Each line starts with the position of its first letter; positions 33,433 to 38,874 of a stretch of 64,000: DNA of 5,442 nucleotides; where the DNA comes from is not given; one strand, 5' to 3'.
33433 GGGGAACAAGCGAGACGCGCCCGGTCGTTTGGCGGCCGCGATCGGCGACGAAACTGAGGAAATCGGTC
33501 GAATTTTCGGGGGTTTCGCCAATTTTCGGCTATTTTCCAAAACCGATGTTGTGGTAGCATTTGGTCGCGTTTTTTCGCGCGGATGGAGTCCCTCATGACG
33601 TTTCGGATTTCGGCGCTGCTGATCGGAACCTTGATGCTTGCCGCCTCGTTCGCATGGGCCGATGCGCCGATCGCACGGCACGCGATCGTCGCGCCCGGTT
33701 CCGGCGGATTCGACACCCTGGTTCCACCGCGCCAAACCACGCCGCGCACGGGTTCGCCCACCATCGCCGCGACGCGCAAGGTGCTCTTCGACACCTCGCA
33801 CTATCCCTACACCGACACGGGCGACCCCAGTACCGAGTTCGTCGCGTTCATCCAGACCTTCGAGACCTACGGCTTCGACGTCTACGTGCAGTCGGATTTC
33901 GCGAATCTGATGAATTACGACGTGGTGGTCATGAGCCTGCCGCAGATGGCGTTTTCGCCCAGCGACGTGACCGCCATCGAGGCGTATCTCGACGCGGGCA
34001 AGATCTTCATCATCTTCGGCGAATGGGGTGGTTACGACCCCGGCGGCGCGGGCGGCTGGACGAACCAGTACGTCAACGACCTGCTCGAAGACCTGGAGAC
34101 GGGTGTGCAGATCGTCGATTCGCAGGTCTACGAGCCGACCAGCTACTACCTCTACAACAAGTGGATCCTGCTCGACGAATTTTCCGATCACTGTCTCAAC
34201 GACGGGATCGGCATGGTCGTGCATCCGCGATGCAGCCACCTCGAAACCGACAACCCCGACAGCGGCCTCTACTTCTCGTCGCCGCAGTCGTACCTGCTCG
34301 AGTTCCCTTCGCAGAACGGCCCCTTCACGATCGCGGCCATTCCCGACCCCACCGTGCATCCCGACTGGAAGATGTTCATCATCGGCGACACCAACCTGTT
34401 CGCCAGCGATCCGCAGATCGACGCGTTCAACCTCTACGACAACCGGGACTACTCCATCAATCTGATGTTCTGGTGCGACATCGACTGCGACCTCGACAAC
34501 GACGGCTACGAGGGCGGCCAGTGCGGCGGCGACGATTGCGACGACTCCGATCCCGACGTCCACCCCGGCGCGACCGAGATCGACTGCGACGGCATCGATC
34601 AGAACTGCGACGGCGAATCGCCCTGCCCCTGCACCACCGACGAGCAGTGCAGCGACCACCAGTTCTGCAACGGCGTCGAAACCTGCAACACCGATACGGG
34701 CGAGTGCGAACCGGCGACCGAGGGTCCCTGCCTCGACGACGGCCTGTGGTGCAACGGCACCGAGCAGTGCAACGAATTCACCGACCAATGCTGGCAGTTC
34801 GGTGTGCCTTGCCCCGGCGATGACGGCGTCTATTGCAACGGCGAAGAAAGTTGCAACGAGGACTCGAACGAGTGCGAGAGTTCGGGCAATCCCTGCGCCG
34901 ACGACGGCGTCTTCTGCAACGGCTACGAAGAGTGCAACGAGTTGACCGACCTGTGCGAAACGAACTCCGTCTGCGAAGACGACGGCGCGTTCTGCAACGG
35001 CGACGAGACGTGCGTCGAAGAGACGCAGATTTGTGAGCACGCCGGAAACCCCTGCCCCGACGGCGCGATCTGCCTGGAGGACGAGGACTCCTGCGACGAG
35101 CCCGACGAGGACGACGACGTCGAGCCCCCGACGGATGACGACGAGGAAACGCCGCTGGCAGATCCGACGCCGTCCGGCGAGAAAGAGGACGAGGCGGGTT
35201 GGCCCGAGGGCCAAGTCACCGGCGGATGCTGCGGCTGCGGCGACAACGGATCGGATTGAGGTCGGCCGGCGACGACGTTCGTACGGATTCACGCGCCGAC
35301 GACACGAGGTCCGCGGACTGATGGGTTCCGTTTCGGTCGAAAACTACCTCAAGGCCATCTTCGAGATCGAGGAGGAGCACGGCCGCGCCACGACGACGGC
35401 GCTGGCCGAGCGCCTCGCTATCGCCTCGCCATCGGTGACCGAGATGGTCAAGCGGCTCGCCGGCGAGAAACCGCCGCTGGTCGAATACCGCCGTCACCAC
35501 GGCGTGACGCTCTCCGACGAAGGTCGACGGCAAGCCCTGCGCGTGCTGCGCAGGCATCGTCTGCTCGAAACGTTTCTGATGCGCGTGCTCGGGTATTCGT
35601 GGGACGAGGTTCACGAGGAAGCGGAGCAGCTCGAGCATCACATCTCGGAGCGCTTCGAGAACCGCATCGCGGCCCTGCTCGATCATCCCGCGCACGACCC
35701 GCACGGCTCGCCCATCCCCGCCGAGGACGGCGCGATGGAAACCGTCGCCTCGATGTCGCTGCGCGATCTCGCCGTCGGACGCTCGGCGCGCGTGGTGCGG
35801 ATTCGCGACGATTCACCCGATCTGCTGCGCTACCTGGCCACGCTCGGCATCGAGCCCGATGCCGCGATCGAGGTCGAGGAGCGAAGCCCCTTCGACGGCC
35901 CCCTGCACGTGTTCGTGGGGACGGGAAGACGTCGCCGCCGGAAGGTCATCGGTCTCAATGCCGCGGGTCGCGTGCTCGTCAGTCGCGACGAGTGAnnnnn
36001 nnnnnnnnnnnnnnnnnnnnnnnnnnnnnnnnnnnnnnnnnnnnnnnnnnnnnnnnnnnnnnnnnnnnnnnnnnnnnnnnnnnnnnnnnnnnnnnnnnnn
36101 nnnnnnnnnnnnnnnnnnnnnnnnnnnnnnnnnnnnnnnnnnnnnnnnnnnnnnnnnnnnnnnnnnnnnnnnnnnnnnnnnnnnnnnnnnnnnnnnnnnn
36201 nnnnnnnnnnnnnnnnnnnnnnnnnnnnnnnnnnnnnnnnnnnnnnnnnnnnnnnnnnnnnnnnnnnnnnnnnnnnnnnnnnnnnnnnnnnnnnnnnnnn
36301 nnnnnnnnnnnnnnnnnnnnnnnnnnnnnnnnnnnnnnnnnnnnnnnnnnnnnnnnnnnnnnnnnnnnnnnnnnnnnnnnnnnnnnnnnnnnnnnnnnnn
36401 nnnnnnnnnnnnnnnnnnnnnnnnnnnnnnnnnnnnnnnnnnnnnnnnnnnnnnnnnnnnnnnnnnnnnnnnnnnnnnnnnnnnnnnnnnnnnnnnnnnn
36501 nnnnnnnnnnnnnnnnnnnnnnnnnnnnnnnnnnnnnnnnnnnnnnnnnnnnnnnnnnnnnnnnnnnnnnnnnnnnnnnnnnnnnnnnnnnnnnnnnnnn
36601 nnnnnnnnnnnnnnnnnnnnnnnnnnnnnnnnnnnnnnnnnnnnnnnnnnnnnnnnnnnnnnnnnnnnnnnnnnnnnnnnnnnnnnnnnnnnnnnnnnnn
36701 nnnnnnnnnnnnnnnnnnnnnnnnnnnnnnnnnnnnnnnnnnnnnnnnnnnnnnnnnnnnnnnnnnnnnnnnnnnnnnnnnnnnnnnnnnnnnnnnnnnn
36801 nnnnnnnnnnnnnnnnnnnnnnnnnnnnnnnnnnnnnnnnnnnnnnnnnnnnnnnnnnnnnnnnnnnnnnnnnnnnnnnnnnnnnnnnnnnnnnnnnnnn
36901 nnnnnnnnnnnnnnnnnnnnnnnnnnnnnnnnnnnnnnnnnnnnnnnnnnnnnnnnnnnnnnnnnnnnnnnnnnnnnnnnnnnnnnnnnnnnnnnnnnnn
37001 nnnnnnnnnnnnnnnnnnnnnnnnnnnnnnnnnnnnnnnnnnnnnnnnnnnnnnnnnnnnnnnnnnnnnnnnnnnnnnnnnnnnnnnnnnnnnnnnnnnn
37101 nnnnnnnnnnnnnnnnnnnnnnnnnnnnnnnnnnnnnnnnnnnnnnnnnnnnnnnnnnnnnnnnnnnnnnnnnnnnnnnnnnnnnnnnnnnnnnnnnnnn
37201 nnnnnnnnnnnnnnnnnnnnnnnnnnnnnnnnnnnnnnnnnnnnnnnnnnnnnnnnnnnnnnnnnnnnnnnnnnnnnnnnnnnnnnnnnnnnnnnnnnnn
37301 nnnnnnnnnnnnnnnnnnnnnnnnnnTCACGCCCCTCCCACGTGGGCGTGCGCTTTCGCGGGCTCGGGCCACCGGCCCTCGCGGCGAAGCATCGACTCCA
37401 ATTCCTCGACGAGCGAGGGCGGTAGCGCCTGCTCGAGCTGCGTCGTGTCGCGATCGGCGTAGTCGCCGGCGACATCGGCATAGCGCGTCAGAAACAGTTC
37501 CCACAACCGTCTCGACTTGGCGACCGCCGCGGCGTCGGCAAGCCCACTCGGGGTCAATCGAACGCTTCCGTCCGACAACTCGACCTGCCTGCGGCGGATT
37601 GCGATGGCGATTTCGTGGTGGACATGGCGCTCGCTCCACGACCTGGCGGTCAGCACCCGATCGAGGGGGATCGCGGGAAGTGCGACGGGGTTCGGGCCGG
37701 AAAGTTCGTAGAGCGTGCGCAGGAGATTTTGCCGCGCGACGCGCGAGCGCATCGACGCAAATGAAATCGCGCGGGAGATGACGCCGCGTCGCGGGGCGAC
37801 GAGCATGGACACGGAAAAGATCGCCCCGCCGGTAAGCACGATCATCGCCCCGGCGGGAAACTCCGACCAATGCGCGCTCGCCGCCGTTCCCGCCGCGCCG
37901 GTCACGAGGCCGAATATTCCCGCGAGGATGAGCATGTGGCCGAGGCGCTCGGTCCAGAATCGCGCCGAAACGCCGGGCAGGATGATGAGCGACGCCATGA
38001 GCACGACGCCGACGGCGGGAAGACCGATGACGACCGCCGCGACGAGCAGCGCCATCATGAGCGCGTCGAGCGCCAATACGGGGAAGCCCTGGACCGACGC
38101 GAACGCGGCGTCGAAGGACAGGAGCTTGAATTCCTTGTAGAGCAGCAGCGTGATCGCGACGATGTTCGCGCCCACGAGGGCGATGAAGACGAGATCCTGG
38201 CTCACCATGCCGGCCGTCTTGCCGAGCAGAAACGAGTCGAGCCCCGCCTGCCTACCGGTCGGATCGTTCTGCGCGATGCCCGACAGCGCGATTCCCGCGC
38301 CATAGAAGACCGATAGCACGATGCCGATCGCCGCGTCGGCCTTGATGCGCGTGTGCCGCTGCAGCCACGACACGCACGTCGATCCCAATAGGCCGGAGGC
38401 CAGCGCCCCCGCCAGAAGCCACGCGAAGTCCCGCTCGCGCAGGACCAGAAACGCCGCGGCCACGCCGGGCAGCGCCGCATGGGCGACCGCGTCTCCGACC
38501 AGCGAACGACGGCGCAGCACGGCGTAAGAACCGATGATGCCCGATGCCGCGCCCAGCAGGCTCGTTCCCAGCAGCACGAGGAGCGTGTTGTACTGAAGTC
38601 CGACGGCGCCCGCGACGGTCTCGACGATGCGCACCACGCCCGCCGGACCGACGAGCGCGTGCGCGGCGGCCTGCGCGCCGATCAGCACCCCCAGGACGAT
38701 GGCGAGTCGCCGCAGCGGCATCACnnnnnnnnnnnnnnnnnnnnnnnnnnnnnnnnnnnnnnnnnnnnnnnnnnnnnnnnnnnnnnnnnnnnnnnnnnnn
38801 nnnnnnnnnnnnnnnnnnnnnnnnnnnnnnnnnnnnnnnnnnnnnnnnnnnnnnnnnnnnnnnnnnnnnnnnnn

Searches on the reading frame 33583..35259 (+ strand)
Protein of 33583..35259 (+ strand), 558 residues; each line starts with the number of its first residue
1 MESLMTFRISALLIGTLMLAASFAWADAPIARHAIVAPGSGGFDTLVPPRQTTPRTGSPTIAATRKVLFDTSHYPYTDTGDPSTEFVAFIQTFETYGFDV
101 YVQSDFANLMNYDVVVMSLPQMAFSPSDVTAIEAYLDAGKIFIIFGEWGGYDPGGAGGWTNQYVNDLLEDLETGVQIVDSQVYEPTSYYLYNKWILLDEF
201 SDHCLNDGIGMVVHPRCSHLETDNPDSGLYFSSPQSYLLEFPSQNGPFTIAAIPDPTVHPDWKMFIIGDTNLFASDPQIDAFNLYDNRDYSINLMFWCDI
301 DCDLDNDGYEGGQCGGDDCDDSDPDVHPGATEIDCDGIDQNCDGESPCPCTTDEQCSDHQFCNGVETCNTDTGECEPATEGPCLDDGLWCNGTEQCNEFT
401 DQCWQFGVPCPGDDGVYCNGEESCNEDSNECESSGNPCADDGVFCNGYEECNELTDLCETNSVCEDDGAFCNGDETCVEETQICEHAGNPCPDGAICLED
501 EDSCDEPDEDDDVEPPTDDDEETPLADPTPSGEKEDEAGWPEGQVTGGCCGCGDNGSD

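Call 17: search_protein_families(library=pfam, proteins=[window:33583-35259:+], max_evalue=0.0001)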
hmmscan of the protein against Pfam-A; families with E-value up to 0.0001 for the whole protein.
window:33583-35259:+ (558 aa): 1 family
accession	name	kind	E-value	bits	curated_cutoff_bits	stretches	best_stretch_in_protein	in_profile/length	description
PF09822.16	ABC_transp_aux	-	8.8e-06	25.6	34.7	1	77-243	14-201/288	ABC-type uncharacterized transport system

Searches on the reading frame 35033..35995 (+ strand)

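Call 17: search_protein_families(library=pfam, proteins=[window:35033-35995:+], max_evalue=0.0001)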
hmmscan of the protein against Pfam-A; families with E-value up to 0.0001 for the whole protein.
window:35033-35995:+ (320 aa): 3 families
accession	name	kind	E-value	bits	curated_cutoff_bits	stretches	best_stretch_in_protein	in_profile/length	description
PF02742.21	Fe_dep_repr_C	-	7e-33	112.9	27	1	162-229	2-69/70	Iron dependent repressor, metal binding and dimerisation domain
PF04023.20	FeoA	-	9.4e-16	58.1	23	1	241-316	1-72/74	FeoA domain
PF01325.25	Fe_dep_repress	-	4.3e-14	52.9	26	1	101-157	5-59/60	Iron dependent repressor, N-terminal DNA binding domain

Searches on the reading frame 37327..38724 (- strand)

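Call 16: search_protein_families(library=pfam, proteins=[window:37327-38724:-], max_evalue=0.0001)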
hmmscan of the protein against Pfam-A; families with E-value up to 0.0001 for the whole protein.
window:37327-38724:- (465 aa): 3 families
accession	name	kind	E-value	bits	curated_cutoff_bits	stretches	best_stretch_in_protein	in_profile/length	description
PF00950.22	ABC-3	-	6.8e-61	206.5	20.1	1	49-309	7-257/258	ABC 3 transport family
PF02742.21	Fe_dep_repr_C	-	1.7e-07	31.6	27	1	391-447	1-57/70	Iron dependent repressor, metal binding and dimerisation domain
PF01032.23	FecCD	-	3.5e-05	23.4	26.5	1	81-305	80-307/311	FecCD transport family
